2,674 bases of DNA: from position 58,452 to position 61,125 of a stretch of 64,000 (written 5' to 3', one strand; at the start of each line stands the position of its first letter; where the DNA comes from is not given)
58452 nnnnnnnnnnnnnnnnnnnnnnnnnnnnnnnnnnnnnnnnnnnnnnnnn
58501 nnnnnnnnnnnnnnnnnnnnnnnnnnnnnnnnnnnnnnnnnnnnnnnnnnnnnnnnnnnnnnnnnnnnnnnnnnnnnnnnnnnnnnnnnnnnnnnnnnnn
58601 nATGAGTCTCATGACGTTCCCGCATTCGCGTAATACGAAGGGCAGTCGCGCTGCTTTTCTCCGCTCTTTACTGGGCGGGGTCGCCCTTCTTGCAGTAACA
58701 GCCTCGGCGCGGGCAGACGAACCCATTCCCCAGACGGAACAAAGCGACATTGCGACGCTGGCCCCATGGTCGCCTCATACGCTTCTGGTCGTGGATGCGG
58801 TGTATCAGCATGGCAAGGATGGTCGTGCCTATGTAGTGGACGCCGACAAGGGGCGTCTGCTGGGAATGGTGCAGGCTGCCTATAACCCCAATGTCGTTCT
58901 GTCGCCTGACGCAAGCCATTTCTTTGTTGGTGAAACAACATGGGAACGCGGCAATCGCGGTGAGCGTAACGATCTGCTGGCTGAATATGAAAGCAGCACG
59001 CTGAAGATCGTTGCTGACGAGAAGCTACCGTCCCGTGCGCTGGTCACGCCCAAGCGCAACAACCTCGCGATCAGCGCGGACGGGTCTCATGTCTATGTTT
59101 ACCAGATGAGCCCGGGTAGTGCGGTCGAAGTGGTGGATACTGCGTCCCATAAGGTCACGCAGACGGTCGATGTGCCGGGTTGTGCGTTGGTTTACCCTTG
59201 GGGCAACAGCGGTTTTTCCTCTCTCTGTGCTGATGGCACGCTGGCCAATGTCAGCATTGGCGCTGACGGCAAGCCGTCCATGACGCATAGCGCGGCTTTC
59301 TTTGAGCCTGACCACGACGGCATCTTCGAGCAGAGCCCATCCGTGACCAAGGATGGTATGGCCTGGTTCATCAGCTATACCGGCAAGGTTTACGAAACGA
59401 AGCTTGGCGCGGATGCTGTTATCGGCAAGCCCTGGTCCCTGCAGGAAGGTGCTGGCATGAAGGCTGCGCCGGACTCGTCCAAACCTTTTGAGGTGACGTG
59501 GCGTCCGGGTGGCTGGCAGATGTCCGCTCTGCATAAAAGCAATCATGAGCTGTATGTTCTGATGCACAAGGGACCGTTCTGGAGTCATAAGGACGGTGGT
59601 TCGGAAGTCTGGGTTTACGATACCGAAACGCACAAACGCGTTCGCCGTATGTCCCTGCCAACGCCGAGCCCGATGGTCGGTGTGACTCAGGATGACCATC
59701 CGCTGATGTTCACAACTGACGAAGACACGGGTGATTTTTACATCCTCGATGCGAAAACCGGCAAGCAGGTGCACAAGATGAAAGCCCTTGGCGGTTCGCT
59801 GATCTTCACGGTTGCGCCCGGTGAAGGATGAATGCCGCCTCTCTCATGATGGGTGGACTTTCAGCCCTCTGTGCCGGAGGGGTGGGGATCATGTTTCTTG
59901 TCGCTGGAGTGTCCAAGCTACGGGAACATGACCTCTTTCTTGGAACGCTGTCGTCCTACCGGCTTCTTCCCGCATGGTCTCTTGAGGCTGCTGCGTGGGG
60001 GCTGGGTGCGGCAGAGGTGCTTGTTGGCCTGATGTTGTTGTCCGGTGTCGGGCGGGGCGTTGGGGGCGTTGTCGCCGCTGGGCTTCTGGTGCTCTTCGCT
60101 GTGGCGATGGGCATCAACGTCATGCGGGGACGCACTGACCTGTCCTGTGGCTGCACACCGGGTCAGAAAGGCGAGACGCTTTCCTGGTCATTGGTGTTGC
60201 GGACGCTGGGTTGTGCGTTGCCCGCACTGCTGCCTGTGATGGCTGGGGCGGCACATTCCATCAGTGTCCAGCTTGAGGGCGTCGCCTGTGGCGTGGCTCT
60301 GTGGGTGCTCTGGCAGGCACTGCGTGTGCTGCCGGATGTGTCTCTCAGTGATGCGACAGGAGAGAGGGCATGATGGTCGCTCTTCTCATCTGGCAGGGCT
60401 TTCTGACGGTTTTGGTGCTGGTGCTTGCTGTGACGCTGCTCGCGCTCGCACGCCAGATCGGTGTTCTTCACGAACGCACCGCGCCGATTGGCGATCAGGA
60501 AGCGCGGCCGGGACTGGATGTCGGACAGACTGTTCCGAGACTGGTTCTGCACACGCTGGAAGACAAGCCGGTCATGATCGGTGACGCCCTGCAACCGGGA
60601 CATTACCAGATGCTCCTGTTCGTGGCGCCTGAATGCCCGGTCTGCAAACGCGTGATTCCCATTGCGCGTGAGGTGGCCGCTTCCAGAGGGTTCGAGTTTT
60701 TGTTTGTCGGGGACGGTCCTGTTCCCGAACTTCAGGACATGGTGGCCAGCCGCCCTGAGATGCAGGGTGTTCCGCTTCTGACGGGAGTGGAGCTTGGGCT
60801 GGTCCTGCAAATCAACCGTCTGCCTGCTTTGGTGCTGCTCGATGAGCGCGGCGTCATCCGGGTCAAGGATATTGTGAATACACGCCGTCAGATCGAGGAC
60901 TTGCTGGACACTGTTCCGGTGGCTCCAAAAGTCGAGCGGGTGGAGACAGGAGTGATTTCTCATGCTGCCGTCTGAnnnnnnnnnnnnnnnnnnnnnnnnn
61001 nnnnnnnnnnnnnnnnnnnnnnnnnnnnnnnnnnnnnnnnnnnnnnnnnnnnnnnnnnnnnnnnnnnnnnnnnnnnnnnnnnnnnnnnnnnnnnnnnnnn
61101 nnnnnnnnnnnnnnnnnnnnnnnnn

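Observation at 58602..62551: TTQ amine dehydrogenase cluster (mauBEDA) without mauG, mauF or mauR in view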

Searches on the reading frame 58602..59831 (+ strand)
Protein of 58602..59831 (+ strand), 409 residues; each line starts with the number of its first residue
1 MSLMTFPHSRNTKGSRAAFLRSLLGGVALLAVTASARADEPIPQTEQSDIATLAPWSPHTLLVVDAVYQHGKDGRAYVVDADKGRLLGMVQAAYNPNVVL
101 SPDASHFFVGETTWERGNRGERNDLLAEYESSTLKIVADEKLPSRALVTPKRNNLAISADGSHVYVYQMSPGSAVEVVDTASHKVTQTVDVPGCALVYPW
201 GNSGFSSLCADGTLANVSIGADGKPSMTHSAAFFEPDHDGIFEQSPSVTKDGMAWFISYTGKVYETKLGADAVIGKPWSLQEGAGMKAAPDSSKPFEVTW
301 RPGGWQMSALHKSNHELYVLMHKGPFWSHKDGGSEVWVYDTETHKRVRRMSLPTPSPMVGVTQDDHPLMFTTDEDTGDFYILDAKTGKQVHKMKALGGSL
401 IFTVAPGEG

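Call 3: search_protein_families(library=pfam, proteins=[window:58602-59831:+], max_evalue=0.01)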
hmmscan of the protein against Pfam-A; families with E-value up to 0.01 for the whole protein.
window:58602-59831:+ (409 aa): 4 families
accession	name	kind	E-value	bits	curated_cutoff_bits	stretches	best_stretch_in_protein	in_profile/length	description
PF06433.17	Me-amine-dh_H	-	1.3e-55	189.2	21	1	75-398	18-334/343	Methylamine dehydrogenase heavy chain (MADH)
PF23414.1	Beta-prop_EML_2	-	2.9e-06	27.3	90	0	335-394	21-78/266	Echinoderm microtubule-associated protein second beta-propeller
PF21565.2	Tsi1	-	0.0014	18.9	27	0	302-356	63-112/146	Immune protein Tsi1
PF03022.22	MRJP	-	0.003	17.4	19.8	0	335-354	35-54/288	Major royal jelly protein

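Call 4: search_protein_families(library=ncbifam, proteins=[window:58602-59831:+], max_evalue=0.01)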
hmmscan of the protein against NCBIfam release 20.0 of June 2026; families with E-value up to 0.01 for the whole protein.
window:58602-59831:+ (409 aa): 3 families
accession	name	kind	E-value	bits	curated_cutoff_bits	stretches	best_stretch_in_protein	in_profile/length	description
TIGR02658.1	TTQ_MADH_Hv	equivalog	1.1e-57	195.5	454.45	1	55-398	16-349/358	methylamine dehydrogenase (amicyanin) large subunit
NF052280.1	7_blade_YncE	equivalog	1.8e-05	23.7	400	0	139-190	116-167/338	7-bladed beta-propeller protein YncE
TIGR02276.1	beta_rpt_yvtn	repeat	0.00047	20.1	27.85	0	160-191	2-32/42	beta-propeller repeat protein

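Call 8: search_solved_structures(query=window:58602-59831:+, max_evalue=0.001, show_alignments=0)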
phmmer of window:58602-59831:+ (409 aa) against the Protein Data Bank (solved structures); distinct sequences matched with E-value up to 0.001: 14.
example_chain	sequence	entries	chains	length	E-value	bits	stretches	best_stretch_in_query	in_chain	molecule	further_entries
1mg2_A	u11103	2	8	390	3.8e-46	160.9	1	63-403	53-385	Methylamine dehydrogenase, heavy chain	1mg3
4y5r_D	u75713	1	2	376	3.8e-46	160.9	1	71-403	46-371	Methylamine dehydrogenase heavy chain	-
3pxw_D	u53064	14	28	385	4.1e-46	160.8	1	71-403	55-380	Methylamine dehydrogenase heavy chain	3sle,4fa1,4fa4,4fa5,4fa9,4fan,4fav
2gc4_A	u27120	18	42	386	4.1e-46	160.8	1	71-403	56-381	Methylamine dehydrogenase heavy chain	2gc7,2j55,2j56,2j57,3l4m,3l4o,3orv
2bbk_H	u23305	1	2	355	6.1e-46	160.2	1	75-403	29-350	METHYLAMINE DEHYDROGENASE (HEAVY SUBUNIT)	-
2mta_H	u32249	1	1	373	9.8e-46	159.5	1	71-403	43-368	METHYLAMINE DEHYDROGENASE (HEAVY SUBUNIT)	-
3c75_H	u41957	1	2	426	1.5e-44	155.6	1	71-398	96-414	Methylamine dehydrogenase heavy chain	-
2h3x_A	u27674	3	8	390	9.7e-41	143.1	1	29-382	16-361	Aromatic Amine Dehydrogenase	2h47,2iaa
2i0s_A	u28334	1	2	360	4.4e-40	140.9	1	59-382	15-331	Aromatic amine dehydrogenase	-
2agl_A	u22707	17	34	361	4.4e-40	140.9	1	59-382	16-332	Aromatic amine dehydrogenase | Aromatic amine dehydrogenase; chain A, B | AROMATIC AMINE DEHYDROGENASE ALPHA SUBUNIT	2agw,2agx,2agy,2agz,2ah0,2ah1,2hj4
2q7q_A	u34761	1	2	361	4.4e-40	140.9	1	59-382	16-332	Aralkylamine dehydrogenase heavy chain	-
2hkm_A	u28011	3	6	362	4.5e-40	140.9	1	59-382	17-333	Aromatic amine dehydrogenase | Aromatic amine dehydrogenase, large subunit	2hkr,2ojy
2hxc_A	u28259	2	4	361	6.1e-40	140.5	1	59-382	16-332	Aromatic amine dehydrogenase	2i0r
1mae_H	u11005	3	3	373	7.4e-23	84.2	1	69-398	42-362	METHYLAMINE DEHYDROGENASE (HEAVY SUBUNIT)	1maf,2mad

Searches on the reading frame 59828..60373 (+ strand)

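Call 3: search_protein_families(library=pfam, proteins=[window:59828-60373:+], max_evalue=0.01)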
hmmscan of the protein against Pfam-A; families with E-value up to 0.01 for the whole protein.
window:59828-60373:+ (181 aa): 2 families
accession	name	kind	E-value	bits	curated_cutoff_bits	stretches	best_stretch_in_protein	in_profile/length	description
PF07291.16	MauE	-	1.9e-24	86.9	27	1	11-135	4-124/128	Methylamine utilisation protein MauE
PF07681.17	DoxX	-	0.00055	20.9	23.6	1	19-93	9-82/85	DoxX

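Call 4: search_protein_families(library=ncbifam, proteins=[window:59828-60373:+], max_evalue=0.01)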
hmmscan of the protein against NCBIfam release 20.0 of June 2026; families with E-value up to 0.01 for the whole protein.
window:59828-60373:+ (181 aa): 0 families

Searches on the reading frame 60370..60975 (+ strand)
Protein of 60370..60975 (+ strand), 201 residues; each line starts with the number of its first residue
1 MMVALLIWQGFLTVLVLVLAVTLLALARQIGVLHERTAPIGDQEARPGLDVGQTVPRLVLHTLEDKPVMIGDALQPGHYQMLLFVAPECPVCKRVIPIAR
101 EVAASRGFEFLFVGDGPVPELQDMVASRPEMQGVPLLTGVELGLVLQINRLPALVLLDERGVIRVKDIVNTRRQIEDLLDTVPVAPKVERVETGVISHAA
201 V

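Call 3: search_protein_families(library=pfam, proteins=[window:60370-60975:+], max_evalue=0.01)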
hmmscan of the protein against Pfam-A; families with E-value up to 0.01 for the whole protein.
window:60370-60975:+ (201 aa): 5 families
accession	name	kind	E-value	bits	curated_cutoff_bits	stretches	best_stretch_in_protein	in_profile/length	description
PF08534.16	Redoxin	-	2e-05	24.9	26.6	1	51-172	2-137/148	Redoxin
PF13905.12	Thioredoxin_8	-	0.00014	22.6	27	1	78-161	2-92/94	Thioredoxin-like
PF13728.12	TraF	-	0.00045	20.6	23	1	78-127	130-181/224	F plasmid transfer operon protein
PF13098.12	Thioredoxin_2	-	0.0014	19.3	27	1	76-163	4-89/104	Thioredoxin-like domain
PF00578.27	AhpC-TSA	-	0.0019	18.6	26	1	51-164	1-122/124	AhpC/TSA family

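Call 4: search_protein_families(library=ncbifam, proteins=[window:60370-60975:+], max_evalue=0.01)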
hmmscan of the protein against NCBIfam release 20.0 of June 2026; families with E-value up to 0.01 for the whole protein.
window:60370-60975:+ (201 aa): 3 families
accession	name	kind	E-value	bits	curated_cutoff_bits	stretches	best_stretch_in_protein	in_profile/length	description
TIGR02661.1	MauD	equivalog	1.4e-37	129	188.6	1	5-182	7-178/189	methylamine dehydrogenase accessory protein MauD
TIGR02738.1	TrbB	equivalog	0.00073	19.2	132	1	39-111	30-84/153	type-F conjugative transfer system pilin assembly thiol-disulfide isomerase TrbB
TIGR00385.1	dsbE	subfamily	0.0045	16.6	123.15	0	17-105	2-91/173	DsbE family thiol:disulfide interchange protein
